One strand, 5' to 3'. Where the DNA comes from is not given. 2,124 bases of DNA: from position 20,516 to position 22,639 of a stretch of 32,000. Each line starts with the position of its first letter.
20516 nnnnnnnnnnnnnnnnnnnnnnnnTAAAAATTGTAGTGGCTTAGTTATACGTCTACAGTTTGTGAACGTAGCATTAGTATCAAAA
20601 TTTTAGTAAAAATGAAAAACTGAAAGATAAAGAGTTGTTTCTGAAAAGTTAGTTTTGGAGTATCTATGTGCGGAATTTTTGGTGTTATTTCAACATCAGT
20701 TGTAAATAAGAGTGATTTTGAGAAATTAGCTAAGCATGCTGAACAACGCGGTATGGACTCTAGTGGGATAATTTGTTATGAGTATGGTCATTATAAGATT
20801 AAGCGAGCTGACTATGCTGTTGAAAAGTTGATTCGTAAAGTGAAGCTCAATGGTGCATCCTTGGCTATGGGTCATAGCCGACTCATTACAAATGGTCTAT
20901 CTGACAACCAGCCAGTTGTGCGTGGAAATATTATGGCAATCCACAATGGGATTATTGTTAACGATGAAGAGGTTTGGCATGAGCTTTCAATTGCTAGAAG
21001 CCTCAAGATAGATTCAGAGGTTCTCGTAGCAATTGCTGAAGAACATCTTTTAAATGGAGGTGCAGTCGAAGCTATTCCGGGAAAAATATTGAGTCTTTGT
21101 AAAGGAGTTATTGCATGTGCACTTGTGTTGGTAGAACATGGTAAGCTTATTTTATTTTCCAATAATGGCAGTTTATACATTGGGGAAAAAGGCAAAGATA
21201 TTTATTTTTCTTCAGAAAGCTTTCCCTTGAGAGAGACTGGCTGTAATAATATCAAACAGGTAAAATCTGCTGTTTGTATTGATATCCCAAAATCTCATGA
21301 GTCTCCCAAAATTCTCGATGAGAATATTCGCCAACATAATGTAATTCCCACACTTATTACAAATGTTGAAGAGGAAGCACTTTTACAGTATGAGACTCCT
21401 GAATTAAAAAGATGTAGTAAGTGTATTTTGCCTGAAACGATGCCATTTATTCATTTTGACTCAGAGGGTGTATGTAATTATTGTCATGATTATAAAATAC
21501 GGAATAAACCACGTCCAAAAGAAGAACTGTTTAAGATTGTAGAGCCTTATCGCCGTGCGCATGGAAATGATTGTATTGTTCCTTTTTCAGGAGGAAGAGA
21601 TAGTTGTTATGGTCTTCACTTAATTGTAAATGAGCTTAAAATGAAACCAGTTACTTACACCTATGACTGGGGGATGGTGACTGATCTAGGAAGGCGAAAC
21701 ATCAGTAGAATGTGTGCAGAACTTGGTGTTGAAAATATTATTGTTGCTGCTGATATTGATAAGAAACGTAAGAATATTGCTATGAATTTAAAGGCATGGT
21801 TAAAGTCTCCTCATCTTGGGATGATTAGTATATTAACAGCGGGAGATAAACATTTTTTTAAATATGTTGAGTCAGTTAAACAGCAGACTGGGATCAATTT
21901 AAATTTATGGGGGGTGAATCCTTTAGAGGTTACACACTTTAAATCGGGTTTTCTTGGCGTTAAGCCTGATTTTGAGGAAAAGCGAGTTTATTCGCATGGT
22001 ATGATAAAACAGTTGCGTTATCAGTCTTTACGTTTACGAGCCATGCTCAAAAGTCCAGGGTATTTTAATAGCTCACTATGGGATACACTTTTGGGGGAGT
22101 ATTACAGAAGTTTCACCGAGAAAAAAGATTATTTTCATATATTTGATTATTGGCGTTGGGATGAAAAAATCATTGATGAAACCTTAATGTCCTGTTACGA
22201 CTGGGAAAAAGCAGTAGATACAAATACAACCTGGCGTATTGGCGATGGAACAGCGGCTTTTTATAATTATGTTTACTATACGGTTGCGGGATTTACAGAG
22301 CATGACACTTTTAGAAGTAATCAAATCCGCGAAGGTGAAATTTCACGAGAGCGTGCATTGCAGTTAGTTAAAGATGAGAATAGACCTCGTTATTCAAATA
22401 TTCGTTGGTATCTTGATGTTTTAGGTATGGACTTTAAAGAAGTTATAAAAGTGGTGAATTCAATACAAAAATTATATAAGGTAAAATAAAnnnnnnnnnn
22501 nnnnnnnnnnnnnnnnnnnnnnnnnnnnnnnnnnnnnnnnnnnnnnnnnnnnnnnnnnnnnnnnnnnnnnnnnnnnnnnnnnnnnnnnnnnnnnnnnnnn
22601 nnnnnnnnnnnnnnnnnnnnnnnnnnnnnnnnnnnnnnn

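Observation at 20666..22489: Glutaminase-fused WbpG-type amidotransferase sits beside a separate HisH/HisF/WbpG module in the same O-antigen locus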

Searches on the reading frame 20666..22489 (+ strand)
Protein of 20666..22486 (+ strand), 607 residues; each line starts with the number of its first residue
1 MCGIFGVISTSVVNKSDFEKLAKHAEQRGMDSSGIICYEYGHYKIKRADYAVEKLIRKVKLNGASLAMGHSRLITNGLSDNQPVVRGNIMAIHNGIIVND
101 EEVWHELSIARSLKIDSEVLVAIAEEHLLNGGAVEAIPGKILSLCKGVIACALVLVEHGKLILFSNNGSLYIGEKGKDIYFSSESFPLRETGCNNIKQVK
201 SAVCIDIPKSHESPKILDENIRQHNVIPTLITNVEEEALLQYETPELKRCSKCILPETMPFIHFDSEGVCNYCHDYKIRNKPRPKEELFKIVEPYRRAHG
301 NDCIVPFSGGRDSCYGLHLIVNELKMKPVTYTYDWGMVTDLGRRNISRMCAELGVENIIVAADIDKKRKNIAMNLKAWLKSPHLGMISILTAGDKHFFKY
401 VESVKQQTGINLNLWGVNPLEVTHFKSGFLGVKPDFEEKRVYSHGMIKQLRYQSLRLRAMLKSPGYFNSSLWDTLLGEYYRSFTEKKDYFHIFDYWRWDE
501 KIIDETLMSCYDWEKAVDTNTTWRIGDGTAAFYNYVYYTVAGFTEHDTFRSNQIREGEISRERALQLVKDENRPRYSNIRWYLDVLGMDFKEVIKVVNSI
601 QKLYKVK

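Call 3: search_protein_families(library=pfam, proteins=[window:20666-22486:+], max_evalue=0.01)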
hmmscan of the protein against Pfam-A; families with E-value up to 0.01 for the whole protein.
window:20666-22486:+ (607 aa): 2 families
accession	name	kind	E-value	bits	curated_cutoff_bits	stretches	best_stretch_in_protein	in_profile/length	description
PF13522.11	GATase_6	-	1e-11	45.4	27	1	64-184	10-130/130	Glutamine amidotransferase domain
PF13537.11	GATase_7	-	5.4e-09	36.5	25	1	76-186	8-119/123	Glutamine amidotransferase domain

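Call 4: search_protein_families(library=ncbifam, proteins=[window:20666-22486:+], max_evalue=0.01)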
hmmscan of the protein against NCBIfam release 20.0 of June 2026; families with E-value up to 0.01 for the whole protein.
window:20666-22486:+ (607 aa): 6 families
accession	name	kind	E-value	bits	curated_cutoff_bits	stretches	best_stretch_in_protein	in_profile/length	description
TIGR03573.1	WbuX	subfamily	2.9e-40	138.8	203.2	1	248-593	2-339/344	N-acetyl sugar amidotransferase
NF001484.0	PRK00331.1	subfamily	1.9e-18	66.2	381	1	1-206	1-215/601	isomerizing glutamine--fructose-6-phosphate transaminase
TIGR01135.1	glmS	equivalog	9.5e-17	60.7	418.05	1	2-191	1-200/607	glutamine--fructose-6-phosphate transaminase (isomerizing)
TIGR01134.1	purF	equivalog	1.5e-14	54.3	350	1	2-205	1-215/432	amidophosphoribosyltransferase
TIGR01536.1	asn_synth_AEB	equivalog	3e-10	39.7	267.1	1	2-243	1-219/517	asparagine synthase (glutamine-hydrolyzing)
NF006351.0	PRK08576.1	equivalog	6.8e-05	21.6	290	1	297-368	231-299/436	hypothetical protein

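Call 6: find_homologous_proteins(query=window:20666-22486:+)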
Query window:20666-22486:+ (607 aa): 7873 proteins with E <= 0.001 among 8000 candidates; the best 120 are listed.
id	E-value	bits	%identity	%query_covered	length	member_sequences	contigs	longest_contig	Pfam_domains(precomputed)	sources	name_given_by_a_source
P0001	0.0e+0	1415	100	100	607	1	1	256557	PF13522.12,PF13537.12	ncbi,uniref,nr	ncbi:glucosamine 6-phosphate synthetase [Fastidiosibacter lacustris]|uniref:glucosamine 6-phosphate 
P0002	0.0e+0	1224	85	100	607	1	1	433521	PF13522.12,PF13537.12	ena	-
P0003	0.0e+0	1072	73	100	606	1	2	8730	PF13522.12,PF13537.12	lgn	-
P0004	0.0e+0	1071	75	100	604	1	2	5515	PF13522.12,PF13537.12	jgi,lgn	jgi:hypothetical protein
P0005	0.0e+0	1070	74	100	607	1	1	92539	PF13522.12,PF13537.12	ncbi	-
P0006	0.0e+0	1070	74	100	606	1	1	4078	PF13522.12,PF13537.12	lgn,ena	-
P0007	0.0e+0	1068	73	100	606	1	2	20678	PF13522.12,PF13537.12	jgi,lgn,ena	-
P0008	0.0e+0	1067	73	100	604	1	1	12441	PF13522.12,PF13537.12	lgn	-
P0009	0.0e+0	1060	74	100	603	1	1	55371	PF13522.12,PF13537.12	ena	-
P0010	0.0e+0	1060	74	100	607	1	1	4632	PF13522.12,PF13537.12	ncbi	-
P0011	0.0e+0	1059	73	100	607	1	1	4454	PF13537.12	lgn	-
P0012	0.0e+0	1058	72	100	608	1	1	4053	PF13522.12,PF13537.12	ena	-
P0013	0.0e+0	1058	73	100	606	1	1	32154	PF13522.12,PF13537.12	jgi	jgi:glutamine---fructose-6-phosphate transaminase (isomerizing)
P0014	0.0e+0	1057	74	100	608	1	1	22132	PF13522.12,PF13537.12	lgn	-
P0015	0.0e+0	1054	73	100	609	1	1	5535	PF13522.12,PF13537.12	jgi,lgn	-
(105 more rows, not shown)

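Call 8: search_solved_structures(query=window:20666-22486:+, max_evalue=0.01)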
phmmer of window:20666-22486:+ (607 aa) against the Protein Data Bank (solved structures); distinct sequences matched with E-value up to 0.01: 9.
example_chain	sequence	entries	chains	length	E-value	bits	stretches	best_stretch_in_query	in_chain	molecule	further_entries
8wex_A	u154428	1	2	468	1.3e-11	46.6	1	261-348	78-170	N-acetyl sugar amidotransferase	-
1xff_A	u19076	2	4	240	2.5e-07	32.5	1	2-182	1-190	Glucosamine--fructose-6-phosphate aminotransferase [isomerizing]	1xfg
4amv_A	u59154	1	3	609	4.2e-07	31.7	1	1-175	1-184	GLUCOSAMINE--FRUCTOSE-6-PHOSPHATE AMINOTRANSFERASE [ISOMER IZING]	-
1jxa_A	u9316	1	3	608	2.3e-06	29.3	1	2-175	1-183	glucosamine 6-phosphate synthase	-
2j6h_A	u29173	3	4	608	2.3e-06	29.3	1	2-175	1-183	GLUCOSAMINE-FRUCTOSE-6-PHOSPHATE AMINOTRANSFERASE | GLUCOSAMINE--FRUCTOSE-6-PHOSPHATE AMINOTRANSFERASE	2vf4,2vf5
8w7d_A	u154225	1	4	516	3.8e-06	28.6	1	1-177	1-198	Amidophosphoribosyltransferase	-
3ooj_A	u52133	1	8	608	1.6e-05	26.5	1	3-175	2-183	Glucosamine/fructose-6-phosphate aminotransferase, isomerizing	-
6czf_A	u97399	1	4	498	2e-05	26.2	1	2-177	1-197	Amidophosphoribosyltransferase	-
1ecb_A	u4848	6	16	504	2e-05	26.2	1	2-177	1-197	GLUTAMINE PHOSPHORIBOSYLPYROPHOSPHATE AMIDOTRANSFERASE | Amidophosphoribosyltransferase, PurF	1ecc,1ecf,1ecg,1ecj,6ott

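Call 11: find_related_loci(query=window:20666-22486:+, collection=genome_contigs, flank=10000)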
Query window:20666-22486:+ (607 aa) in genome_contigs; peptide patterns used: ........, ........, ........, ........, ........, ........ (x = any residue, [..] = any of these).
390 stretches matched a pattern; 355 encode a relative of the query (tblastn E <= 1e-3); the best 80 are kept; 80 distinct loci.
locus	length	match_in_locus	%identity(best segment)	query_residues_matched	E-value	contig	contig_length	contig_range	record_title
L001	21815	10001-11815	74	1-605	0e+0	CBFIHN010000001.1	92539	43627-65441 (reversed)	MAG: Gammaproteobacteria bacterium isolate Co_bin_819_indstr genome assembly, contig: Co_bin_819_indstr_c1, whole genome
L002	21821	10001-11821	73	1-607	0e+0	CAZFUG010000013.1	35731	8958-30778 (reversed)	MAG TPA_asm: uncultured bacterium isolate binchicken_co115_14 genome assembly, contig: NODE_2013_length_35731_cov_4.6124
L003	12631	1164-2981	72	1-606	0e+0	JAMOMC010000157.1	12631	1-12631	MAG: Campylobacterales bacterium isolate 4281-140_maxbin2_scaf2bin.081 4281-140_scaffold_605_c1, whole genome shotgun se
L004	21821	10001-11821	71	1-605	0e+0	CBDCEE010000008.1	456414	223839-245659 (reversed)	MAG: Sulfurovaceae bacterium isolate d8b9733b-7bde-4c6a-847d-768f6c9f88b2 genome assembly, contig: ctg86766, whole genom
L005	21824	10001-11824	72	1-605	0e+0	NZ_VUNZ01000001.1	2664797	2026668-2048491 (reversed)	Chryseobacterium sediminis strain IMT-174 Chryseobacteium.sediminis-2_scaffold1, whole genome shotgun sequence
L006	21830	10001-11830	71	1-607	0e+0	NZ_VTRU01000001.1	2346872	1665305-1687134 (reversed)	Chryseobacterium panacisoli strain Gsoil 183 map unlocalized plasmid unnamed1 Gsoil183-2_scaffold1, whole genome shotgun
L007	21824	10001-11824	72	1-605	0e+0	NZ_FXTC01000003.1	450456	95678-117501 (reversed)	Chryseobacterium rhizoplanae strain DSM 29371, whole genome shotgun sequence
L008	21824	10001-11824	72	1-605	0e+0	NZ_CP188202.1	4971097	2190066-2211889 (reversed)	Chryseobacterium sp. CBSDS_008 chromosome, complete genome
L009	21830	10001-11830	71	1-607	0e+0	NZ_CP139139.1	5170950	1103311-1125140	Chryseobacterium sp. HR92 chromosome, complete genome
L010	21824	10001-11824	72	1-605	0e+0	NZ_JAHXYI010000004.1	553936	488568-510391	Chryseobacterium sp. GVT01B NODE_4_length_553936_cov_52.9632, whole genome shotgun sequence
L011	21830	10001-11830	71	1-607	0e+0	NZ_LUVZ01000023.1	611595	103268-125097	Chryseobacterium cucumeris strain GSE06 scaffold_3, whole genome shotgun sequence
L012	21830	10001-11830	71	1-607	0e+0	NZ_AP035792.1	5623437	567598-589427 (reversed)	Chryseobacterium sp. KCF3-3 chromosome, complete genome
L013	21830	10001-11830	71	1-607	0e+0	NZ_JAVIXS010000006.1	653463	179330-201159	Chryseobacterium metallicongregator strain ES2 Contig6, whole genome shotgun sequence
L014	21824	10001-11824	71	1-606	0e+0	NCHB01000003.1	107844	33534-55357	MAG: Sulfurovum sp. 16-42-52 04302015_16_scaffold_86, whole genome shotgun sequence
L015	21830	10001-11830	71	1-607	0e+0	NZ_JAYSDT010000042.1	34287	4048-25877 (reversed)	MAG: Chryseobacterium sp. isolate ZZ2_ZZA248_bin.17 NODE_975_length_34287_cov_12.224965, whole genome shotgun sequence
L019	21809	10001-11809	71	1-604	0e+0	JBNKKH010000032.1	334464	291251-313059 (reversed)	MAG: Sedimenticolaceae bacterium isolate H1H2.bin.44.orig k141_853814, whole genome shotgun sequence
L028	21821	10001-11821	70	1-605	0e+0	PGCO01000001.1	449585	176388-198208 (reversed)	MAG: Sediminibacterium sp. FEMGT703S NODE_8_length_449585_cov_132.28, whole genome shotgun sequence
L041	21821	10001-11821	69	1-606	0e+0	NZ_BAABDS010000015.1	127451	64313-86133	Oceanisphaera sediminis strain JCM 17329 sequence15, whole genome shotgun sequence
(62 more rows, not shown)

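Call 21: search_protein_representatives(protein=window:20666-22486:+)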
Query: 607 residues. Proteins with E-value up to 0.001 (for the whole library): 5107; up to 1e-10: 1661; up to 1e-30: 478. The best 150 are listed.
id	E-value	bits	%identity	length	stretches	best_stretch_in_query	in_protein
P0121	3.1e-294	993.3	69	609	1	1-605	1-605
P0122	2.4e-198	676.6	58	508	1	99-604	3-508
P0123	5.7e-188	642.4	47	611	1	1-604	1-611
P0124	1.5e-186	637.7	57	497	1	1-489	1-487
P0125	1.6e-184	631.0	50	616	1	1-604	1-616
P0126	5.9e-183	625.8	50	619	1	1-604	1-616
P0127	2.5e-178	610.5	47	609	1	1-605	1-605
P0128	3.7e-177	606.7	51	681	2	237-604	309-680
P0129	3.5e-161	553.9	46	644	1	1-605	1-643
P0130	6.7e-157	539.7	49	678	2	228-605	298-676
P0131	2.8e-154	531.1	48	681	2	239-606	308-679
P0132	1.6e-152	525.3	48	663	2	220-606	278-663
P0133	2.8e-149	514.6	44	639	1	1-607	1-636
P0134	5.4e-149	513.6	47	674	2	245-604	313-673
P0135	2.8e-147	507.9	49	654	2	236-604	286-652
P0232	3.5e-120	418.5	39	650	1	1-604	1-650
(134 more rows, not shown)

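Call 36: search_dna_similar(query=window:20666-22486:+, collection=plasmids, mode=protein, max_rows=15)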
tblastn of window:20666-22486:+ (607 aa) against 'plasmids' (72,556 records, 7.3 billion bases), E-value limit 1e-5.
Records with a match: 219; places in all: 222; records where one place covers at least 80% of the query: 3.
Best place of each record, by identity: 60-80% 2; <60% 217.
By first word of the organism name: Rhizobium 79; Sinorhizobium 66; Mesorhizobium 11; Bacillus 8; Azospirillum 7; Klebsiella 5; Escherichia 5; Ensifer 3; Cereibacter 3; Ralstonia 3; and 24 more.
By predicted mobility (MOB-suite, as given by PLSDB): conjugative 144; non-mobilizable 66; mobilizable 9.
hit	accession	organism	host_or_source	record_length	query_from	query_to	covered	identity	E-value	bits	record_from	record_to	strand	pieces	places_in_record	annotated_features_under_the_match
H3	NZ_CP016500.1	Agrobacterium sp. RAC06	Microbial isolate,Algal phycosphere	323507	1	604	100%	68.1%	0e+0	886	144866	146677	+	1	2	hypothetical protein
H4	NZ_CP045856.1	Agrobacterium sp. MA01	cell culture,Microcystis culture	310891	1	604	100%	68.1%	0e+0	886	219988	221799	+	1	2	glucosamine 6-phosphate synthetase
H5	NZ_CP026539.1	Solidesulfovibrio carbinolicus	-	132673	1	606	100%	38.5%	5e-138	451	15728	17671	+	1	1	7-cyano-7-deazaguanine synthase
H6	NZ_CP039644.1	Azospirillum sp. TSA2s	Soil,rice paddy soil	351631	234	599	60%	24.8%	3e-15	87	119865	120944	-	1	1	N-acetyl sugar amidotransferase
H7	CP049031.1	Rhodobacteraceae bacterium SC52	Apostichopus japonicus,pure ...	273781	247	588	56%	23.8%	8e-12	76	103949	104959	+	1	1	N-acetyl sugar amidotransferase | acylneuraminate cytidylyltransferase family protein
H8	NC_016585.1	Azospirillum lipoferum 4B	-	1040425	1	270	44%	25.7%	1e-7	63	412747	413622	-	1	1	none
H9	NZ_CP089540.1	Spirosoma oryzicola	Single cell,Surface layer of rice grains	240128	247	514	44%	23.9%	4e-7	61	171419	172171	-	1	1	N-acetyl sugar amidotransferase | AglZ/HisF2 family acetamidino modification protein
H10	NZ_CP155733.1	Sagittula stellata E-37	Pure Culture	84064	1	188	31%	32.7%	2e-9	69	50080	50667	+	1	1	glmS: glutamine--fructose-6-phosphate transaminase (isomerizing)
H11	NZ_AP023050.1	Alistipes indistinctus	Homo sapiens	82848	221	418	33%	29.7%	2e-10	72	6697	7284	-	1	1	N-acetyl sugar amidotransferase | neuC: UDP-N-acetylglucosamine 2-epimerase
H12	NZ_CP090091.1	Rhizobium leguminosarum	Galega,Cell culture,Plant nodule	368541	1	188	31%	30.0%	3e-9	68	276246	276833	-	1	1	glmS: glutamine--fructose-6-phosphate transaminase (isomerizing)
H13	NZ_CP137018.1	Sinorhizobium fredii GR64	Phaseolus vulgaris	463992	1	188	31%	29.6%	2e-9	69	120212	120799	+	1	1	glmS: glutamine--fructose-6-phosphate transaminase (isomerizing)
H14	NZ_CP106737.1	Roseovarius pelagicus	cell culture,Arctic seawater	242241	138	357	36%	25.1%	2e-9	69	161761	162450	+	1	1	non-ribosomal peptide synthetase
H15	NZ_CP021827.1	Sinorhizobium meliloti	Medicago truncatula,Single Cell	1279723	1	188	31%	29.1%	2e-9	69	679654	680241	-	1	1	record has no annotation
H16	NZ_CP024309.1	Sinorhizobium fredii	Phaseolus vulgaris,cell culture,plant ...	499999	1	188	31%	29.1%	9e-8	63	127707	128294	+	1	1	glmS: glutamine--fructose-6-phosphate transaminase (isomerizing)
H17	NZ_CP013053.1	Sinorhizobium americanum CCGM7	Phaseolus vulgaris,root nodules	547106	1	188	31%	29.1%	6e-7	61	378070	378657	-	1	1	glmS: glutamine--fructose-6-phosphate transaminase (isomerizing)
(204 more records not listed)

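Call 40: predict_structure(alignment_id=A1)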
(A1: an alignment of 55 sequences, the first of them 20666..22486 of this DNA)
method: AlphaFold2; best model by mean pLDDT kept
length: 607 residues; sequences in the alignment: 55
mean_pLDDT: 93.1   pTM: 0.93
mean pLDDT of the five models: 93.1, 92.7, 92.4, 91.9, 91.5
residues with pLDDT >= 90: 501; 70-90: 93; 50-70: 13; < 50: 0
segments of 3 or more residues with pLDDT < 50: none
pLDDT, mean of each block of 10 residues (from residue 1): 92 95 95 94 94 93 94 72 92 95 95 92 97 98 97 98 96 97 97 96 96 92 78 94 92 98 98 94 96 91 95 98 97 92 96 96 90 95 92 85 94 94 93 83 73 91 90 86 83 96 97 94 93 97 97 97 97 96 95 98 86
secondary structure, 60 per line:
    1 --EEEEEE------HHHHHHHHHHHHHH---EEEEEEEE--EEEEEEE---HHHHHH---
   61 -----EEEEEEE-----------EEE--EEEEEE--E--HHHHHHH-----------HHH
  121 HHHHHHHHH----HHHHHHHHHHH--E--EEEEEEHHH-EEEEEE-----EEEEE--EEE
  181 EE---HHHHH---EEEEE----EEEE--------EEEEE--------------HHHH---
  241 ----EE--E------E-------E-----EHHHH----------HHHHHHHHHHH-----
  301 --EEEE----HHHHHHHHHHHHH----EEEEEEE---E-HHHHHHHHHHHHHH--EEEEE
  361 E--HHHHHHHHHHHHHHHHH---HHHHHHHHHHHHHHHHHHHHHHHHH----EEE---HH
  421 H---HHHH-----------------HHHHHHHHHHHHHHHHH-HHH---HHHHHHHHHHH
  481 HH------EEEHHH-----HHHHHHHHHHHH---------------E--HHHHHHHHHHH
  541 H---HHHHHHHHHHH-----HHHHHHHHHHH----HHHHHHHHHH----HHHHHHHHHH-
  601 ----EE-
elements in order: E3-8 H15-28 E32-39 E42-48 H52-57 E66-72 E84-86 E89-94 H100-106 H118-129 H134-144 E150-155 E160-165 E171-175 E178-182 H186-190 E194-198 E203-206 E215-219 H234-237 H271-274 H285-295 E303-306 H311-323 E328-334 H340-353 E356-361 H364-380 H384-408 E413-415 H425-428 H446-462 H470-482 E489-491 H500-511 H530-541 H545-555 H561-571 H576-585 H590-599

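Call 47: fold_search(model_id=the predicted structure, library=pdb)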
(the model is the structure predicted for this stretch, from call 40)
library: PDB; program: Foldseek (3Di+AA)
matches with E <= 10: 1330; with E <= 0.001: 107
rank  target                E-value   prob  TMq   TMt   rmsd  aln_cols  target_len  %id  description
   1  8wex_B                2.1e-15  1.00  0.39  0.59   9.5       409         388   20  Crystal structure of N-acetyl sugar amidotransferase from Legionella pneumophila (released 2024-05-22)
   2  8wex_A                1.7e-14  1.00  0.40  0.61   7.6       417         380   18  Crystal structure of N-acetyl sugar amidotransferase from Legionella pneumophila (released 2024-05-22)
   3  8sue_B                1.1e-13  1.00  0.28  0.33  23.5       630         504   15  Human asparagine synthetase (apo-ASNS) (released 2024-05-22)
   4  3ooj_C                2.5e-13  1.00  0.29  0.29  18.8       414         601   17  C1A mutant of E. coli GlmS in complex with glucose-6P and glutamate (released 2011-10-19)
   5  2j6h_A                2.6e-13  1.00  0.33  0.33  14.2       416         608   17  E. coli glucosamine-6-P synthase in complex with glucose-6P and 5-oxo- L-norleucine (released 2006-10-02)
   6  1ct9_D                4.3e-13  1.00  0.28  0.33  21.6       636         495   14  CRYSTAL STRUCTURE OF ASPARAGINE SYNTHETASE B FROM ESCHERICHIA COLI (released 1999-12-15)
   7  3ooj_E                4.7e-13  1.00  0.29  0.30  20.0       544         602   13  C1A mutant of E. coli GlmS in complex with glucose-6P and glutamate (released 2011-10-19)
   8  1ct9_A                6.9e-13  1.00  0.27  0.33  22.6       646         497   14  CRYSTAL STRUCTURE OF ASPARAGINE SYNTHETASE B FROM ESCHERICHIA COLI (released 1999-12-15)
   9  9b6c_A                1.4e-12  1.00  0.28  0.32  21.9       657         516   13  Human asparagine synthetase Arg-142 to Ile-142 (R142I) variant (released 2025-01-08)
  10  3ooj_A                1.6e-12  1.00  0.29  0.29  21.3       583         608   14  C1A mutant of E. coli GlmS in complex with glucose-6P and glutamate (released 2011-10-19)
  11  3ooj_D                1.7e-12  1.00  0.30  0.30  19.8       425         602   15  C1A mutant of E. coli GlmS in complex with glucose-6P and glutamate (released 2011-10-19)
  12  1ct9_B                2.9e-12  1.00  0.28  0.33  21.9       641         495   14  CRYSTAL STRUCTURE OF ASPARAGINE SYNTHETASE B FROM ESCHERICHIA COLI (released 1999-12-15)
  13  3ooj_G                5.4e-12  1.00  0.29  0.29  19.9       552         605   12  C1A mutant of E. coli GlmS in complex with glucose-6P and glutamate (released 2011-10-19)
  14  8w7d_A                5.7e-12  1.00  0.30  0.38  17.5       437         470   18  Crystal structure of EcPPAT-FR901483 complex (released 2023-12-13)
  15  8w7d_B                6.3e-12  1.00  0.31  0.39  17.4       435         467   17  Crystal structure of EcPPAT-FR901483 complex (released 2023-12-13)
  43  1xff_B                5.7e-10  1.00  0.29  0.69   9.7       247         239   23  Glutaminase domain of glucosamine 6-phosphate synthase complexed with glutamate (released 2004-09-28)
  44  1xff_A                8.7e-10  1.00  0.29  0.70   4.1       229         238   23  Glutaminase domain of glucosamine 6-phosphate synthase complexed with glutamate (released 2004-09-28)
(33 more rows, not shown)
